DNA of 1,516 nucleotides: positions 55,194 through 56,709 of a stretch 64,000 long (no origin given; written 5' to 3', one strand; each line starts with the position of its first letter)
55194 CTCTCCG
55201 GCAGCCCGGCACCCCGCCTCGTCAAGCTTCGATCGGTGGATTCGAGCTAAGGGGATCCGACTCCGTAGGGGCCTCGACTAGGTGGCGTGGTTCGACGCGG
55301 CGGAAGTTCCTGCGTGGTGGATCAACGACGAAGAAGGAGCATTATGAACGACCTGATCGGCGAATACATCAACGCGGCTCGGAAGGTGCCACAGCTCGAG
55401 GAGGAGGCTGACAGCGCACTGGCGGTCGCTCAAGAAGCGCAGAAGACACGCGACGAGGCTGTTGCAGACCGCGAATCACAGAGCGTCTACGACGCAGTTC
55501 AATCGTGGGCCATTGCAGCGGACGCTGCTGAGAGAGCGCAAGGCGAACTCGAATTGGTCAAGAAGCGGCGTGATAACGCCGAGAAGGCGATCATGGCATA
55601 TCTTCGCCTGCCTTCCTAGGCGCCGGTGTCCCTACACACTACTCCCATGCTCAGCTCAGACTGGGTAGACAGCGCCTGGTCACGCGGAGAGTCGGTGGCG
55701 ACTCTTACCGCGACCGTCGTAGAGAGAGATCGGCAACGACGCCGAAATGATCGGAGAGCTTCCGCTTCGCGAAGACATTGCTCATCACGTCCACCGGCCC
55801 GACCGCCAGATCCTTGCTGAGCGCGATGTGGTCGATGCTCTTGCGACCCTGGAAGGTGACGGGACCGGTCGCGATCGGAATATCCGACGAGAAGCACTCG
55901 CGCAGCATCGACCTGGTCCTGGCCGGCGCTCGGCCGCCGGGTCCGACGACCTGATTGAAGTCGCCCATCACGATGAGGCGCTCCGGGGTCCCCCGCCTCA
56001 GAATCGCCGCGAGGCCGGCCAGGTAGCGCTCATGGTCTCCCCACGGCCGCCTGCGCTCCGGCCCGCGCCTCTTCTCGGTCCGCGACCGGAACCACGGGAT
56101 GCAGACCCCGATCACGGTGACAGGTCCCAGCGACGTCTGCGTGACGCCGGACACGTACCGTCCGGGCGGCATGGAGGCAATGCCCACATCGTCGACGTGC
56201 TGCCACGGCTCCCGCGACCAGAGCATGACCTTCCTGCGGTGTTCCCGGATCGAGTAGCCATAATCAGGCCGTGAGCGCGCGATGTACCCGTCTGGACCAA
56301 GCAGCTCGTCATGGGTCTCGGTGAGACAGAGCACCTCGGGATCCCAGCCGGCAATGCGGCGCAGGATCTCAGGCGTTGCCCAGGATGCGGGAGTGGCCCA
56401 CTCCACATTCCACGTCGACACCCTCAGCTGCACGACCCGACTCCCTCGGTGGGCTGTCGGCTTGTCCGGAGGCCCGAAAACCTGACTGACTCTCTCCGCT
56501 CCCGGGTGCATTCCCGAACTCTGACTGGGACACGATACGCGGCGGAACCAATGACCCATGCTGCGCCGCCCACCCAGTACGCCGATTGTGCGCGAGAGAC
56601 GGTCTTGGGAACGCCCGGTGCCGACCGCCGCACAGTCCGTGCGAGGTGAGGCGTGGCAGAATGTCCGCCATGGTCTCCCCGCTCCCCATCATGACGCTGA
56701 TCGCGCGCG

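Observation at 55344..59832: Uncharacterised cargo module: EEP nuclease, unknown 119-aa protein, PD-(D/E)XK/DUF4268-like protein, HNH protein and a low-GC two-TM protein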

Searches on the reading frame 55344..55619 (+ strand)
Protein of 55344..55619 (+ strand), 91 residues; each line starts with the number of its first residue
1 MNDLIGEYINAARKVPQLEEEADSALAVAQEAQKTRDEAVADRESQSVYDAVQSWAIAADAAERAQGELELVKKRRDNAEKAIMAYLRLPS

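Call 3: search_protein_families(library=pfam, proteins=[window:55344-55619:+], max_evalue=0.1)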
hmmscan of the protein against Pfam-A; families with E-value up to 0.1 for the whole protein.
window:55344-55619:+ (91 aa): 0 families

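Call 4: search_protein_families(library=padloc, proteins=[window:55344-55619:+], max_evalue=0.1)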
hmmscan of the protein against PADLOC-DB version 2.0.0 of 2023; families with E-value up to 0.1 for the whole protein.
window:55344-55619:+ (91 aa): 0 families

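Call 5: search_protein_families(library=ncbifam, proteins=[window:55344-55619:+], max_evalue=0.1)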
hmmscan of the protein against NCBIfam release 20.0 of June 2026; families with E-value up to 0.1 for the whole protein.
window:55344-55619:+ (91 aa): 0 families

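Call 6: search_protein_families(library=phrogs, proteins=[window:55344-55619:+], max_evalue=0.1)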
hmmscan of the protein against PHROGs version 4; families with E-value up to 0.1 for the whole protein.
window:55344-55619:+ (91 aa): 1 family
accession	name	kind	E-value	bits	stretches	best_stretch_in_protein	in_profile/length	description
phrog_14818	-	unknown function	0.049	14.9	1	32-78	25-67/76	-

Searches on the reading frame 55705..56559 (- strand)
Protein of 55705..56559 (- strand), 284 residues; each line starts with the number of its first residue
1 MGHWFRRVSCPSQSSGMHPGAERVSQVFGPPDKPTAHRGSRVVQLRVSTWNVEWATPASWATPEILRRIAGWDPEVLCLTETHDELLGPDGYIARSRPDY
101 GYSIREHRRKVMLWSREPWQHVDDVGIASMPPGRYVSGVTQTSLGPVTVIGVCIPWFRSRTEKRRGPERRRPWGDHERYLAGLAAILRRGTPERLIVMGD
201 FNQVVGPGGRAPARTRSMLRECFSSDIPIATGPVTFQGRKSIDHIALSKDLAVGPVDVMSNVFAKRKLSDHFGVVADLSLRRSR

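Call 3: search_protein_families(library=pfam, proteins=[window:55705-56559:-], max_evalue=0.1)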
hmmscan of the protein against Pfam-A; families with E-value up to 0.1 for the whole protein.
window:55705-56559:- (284 aa): 1 family
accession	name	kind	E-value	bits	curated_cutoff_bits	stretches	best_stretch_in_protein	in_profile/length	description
PF03372.29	Exo_endo_phos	-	2.7e-14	53.9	24.5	1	49-271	2-225/225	Endonuclease/Exonuclease/phosphatase family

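Call 4: search_protein_families(library=padloc, proteins=[window:55705-56559:-], max_evalue=0.1)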
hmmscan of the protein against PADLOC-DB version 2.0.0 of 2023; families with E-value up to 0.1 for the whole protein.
window:55705-56559:- (284 aa): 0 families

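Call 5: search_protein_families(library=ncbifam, proteins=[window:55705-56559:-], max_evalue=0.1)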
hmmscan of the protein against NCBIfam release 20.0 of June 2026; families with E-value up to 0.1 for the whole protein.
window:55705-56559:- (284 aa): 1 family
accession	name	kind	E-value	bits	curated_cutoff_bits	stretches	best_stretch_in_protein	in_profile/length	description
TIGR00633.1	xth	equivalog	0.00082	19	99.05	1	45-202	1-151/255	exodeoxyribonuclease III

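Call 6: search_protein_families(library=phrogs, proteins=[window:55705-56559:-], max_evalue=0.1)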
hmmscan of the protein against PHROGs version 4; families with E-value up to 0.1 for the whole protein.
window:55705-56559:- (284 aa): 0 families

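Call 47: search_solved_structures(query=window:55705-56559:-, max_evalue=0.01)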
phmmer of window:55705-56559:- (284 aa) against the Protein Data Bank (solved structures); distinct sequences matched with E-value up to 0.01: 0.

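Call 64: find_related_loci(query=window:55705-56445:-, collection=metagenome_contigs, flank=6000)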
Query window:55705-56445:- (246 aa) in metagenome_contigs; peptide patterns used: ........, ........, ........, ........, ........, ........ (x = any residue, [..] = any of these).
114 stretches matched a pattern; 46 encode a relative of the query (tblastn E <= 1e-3); 46 distinct loci.
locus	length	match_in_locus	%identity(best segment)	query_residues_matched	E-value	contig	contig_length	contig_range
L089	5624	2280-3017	69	1-246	4e-108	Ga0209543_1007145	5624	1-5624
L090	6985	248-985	69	1-246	5e-108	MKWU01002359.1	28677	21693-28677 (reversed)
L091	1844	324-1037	63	3-241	2e-101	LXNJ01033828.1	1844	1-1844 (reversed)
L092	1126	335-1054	63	1-240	7e-104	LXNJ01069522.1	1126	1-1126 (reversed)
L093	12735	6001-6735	58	2-246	9e-93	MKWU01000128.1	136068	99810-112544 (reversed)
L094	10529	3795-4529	58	2-246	9e-93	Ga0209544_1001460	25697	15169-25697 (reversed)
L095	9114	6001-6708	60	8-243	2e-88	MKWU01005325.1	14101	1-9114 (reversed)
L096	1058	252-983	57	1-244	9e-96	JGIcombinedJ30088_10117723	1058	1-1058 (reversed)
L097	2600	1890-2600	58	1-237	2e-89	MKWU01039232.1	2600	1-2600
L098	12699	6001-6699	55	4-236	2e-83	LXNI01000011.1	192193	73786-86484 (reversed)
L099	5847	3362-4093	52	1-244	1e-82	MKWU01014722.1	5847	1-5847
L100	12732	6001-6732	52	1-244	1e-81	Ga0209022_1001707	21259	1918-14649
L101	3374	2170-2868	56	5-240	4e-78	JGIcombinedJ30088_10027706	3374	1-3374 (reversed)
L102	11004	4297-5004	53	7-242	2e-71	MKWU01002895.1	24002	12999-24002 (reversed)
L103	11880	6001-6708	53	7-242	2e-71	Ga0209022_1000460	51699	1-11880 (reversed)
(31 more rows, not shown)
